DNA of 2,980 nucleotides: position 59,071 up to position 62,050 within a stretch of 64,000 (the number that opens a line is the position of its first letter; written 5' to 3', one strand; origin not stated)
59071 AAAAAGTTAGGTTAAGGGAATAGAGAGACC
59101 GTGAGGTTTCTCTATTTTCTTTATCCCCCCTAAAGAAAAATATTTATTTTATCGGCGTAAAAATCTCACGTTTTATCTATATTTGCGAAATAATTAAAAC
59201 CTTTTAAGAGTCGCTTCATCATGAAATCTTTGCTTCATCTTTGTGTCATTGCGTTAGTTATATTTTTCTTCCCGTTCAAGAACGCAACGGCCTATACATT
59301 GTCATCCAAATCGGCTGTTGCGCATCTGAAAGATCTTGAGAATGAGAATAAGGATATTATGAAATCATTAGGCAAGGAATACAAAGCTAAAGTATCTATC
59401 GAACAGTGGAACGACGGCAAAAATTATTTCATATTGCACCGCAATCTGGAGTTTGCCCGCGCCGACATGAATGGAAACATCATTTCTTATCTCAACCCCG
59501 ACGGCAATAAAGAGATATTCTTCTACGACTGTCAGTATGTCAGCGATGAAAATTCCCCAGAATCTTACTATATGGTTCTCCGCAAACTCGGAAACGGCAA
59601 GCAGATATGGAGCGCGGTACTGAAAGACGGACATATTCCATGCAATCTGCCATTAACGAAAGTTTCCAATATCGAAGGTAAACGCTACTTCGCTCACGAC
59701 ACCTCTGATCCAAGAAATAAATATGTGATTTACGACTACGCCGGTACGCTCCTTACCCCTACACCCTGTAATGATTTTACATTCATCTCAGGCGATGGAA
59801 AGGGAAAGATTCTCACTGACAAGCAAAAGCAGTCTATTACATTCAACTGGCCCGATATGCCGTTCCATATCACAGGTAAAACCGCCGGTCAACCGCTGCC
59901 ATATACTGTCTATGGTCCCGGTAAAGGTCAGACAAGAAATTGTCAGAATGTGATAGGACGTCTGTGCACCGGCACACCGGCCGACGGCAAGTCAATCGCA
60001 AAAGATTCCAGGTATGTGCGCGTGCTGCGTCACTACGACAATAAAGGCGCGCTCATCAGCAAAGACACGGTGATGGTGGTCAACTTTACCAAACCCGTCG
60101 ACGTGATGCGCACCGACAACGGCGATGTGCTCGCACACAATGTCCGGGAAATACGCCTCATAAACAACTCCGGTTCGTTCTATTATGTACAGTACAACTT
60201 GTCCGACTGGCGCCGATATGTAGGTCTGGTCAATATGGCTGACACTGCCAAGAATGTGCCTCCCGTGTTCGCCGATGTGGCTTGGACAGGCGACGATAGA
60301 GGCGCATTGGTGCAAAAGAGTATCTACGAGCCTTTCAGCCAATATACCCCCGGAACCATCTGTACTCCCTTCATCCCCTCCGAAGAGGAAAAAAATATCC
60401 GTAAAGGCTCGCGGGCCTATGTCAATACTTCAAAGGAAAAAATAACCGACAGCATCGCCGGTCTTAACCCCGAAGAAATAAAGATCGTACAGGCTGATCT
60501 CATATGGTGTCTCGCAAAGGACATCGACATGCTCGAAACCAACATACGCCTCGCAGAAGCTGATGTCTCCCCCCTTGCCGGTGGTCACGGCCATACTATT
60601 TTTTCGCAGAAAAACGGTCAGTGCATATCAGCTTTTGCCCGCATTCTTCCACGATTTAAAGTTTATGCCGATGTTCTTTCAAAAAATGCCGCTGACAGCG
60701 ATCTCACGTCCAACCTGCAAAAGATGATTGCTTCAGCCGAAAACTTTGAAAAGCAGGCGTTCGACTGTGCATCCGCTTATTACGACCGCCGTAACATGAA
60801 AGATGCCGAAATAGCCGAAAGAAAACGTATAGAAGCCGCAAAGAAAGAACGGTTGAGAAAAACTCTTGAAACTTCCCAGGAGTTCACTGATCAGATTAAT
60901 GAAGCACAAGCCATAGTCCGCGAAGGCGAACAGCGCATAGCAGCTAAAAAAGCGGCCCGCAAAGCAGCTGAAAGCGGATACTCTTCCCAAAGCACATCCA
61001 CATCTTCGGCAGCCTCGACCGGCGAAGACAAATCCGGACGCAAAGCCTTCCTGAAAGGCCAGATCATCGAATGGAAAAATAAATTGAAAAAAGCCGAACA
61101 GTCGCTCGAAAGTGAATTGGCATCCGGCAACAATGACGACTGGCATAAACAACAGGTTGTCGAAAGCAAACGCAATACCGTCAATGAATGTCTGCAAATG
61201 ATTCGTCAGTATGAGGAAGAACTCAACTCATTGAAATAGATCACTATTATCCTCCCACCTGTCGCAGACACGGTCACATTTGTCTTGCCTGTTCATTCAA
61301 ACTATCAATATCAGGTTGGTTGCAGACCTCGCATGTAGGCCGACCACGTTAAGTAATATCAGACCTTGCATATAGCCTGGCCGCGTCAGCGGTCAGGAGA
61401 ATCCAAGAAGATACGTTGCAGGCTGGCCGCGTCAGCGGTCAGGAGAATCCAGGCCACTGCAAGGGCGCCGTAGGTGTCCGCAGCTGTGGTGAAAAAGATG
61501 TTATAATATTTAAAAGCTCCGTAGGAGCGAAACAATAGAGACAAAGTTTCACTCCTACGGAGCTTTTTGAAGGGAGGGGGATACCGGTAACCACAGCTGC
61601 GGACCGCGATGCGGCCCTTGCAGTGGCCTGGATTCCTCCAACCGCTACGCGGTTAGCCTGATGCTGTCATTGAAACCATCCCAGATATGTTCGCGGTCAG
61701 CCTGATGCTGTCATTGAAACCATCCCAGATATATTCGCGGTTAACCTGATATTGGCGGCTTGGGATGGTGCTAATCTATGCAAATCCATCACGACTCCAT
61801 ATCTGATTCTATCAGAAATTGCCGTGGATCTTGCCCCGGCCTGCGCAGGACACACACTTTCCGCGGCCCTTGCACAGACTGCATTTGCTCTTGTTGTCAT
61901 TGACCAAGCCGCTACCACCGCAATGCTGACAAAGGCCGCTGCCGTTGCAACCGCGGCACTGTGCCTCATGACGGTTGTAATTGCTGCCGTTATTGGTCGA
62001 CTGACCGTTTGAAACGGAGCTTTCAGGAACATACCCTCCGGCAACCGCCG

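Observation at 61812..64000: Two adjacent exported proteins ending in a DnaJ-type (CxxCxGxG)x4 zinc-finger tail encoded by near-identical 3' ends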

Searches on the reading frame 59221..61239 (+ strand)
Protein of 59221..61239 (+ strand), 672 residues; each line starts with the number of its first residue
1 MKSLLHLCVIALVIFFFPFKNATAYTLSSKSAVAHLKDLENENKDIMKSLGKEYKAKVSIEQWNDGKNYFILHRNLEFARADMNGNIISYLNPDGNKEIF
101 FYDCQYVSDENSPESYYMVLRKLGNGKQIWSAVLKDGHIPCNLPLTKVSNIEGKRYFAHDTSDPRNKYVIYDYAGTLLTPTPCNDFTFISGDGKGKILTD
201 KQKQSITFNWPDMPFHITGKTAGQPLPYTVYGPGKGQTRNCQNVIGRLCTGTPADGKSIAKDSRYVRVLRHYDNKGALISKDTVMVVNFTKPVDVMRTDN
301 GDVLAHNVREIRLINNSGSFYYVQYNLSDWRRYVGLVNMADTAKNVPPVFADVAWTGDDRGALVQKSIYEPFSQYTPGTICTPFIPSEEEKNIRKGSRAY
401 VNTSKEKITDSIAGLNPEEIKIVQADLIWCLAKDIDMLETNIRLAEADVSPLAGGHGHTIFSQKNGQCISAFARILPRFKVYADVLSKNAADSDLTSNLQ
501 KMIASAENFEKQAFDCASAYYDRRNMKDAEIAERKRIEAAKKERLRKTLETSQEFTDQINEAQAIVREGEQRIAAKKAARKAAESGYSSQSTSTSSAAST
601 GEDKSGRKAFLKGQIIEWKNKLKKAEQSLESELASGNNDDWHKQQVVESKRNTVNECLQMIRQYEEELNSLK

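Call 4: search_protein_families(library=pfam, proteins=[window:59221-61239:+], max_evalue=1)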
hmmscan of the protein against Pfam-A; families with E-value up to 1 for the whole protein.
window:59221-61239:+ (672 aa): 2 families
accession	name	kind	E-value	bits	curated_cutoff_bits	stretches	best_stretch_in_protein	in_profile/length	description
PF16987.10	KIX_2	-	0.079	13.3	25.6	1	484-537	22-78/83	KIX domain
PF10500.14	SR-25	-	0.22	11.5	40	0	533-626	16-108/226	Nuclear RNA-splicing-associated protein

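Call 16: search_protein_families(library=ncbifam, proteins=[window:59221-61239:+], max_evalue=1)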
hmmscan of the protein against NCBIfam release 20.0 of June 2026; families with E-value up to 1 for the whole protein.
window:59221-61239:+ (672 aa): 0 families

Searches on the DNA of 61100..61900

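Call 54: search_rna_families(source=window, start=61100, end=61900, threshold=evalue, max_evalue=1)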
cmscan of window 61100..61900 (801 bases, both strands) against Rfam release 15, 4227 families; matches with E-value up to 1: 4.
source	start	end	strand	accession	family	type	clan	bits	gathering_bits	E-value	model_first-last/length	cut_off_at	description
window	61512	61567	-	RF03360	mir-3156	Gene; miRNA;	-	27.6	76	0.0039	8-69/77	no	mir-3156 microRNA precursor family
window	61503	61573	-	RF00794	mir-42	Gene; miRNA;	CL00088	26.5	70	0.0017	1-102/102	no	mir-42 microRNA precursor family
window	61508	61572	-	RF03604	mir-5728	Gene; miRNA;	-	22.8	100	0.11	1-84/84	no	mir-5728 microRNA precursor family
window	61508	61572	+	RF03604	mir-5728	Gene; miRNA;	-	22.5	100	0.13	1-84/84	no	mir-5728 microRNA precursor family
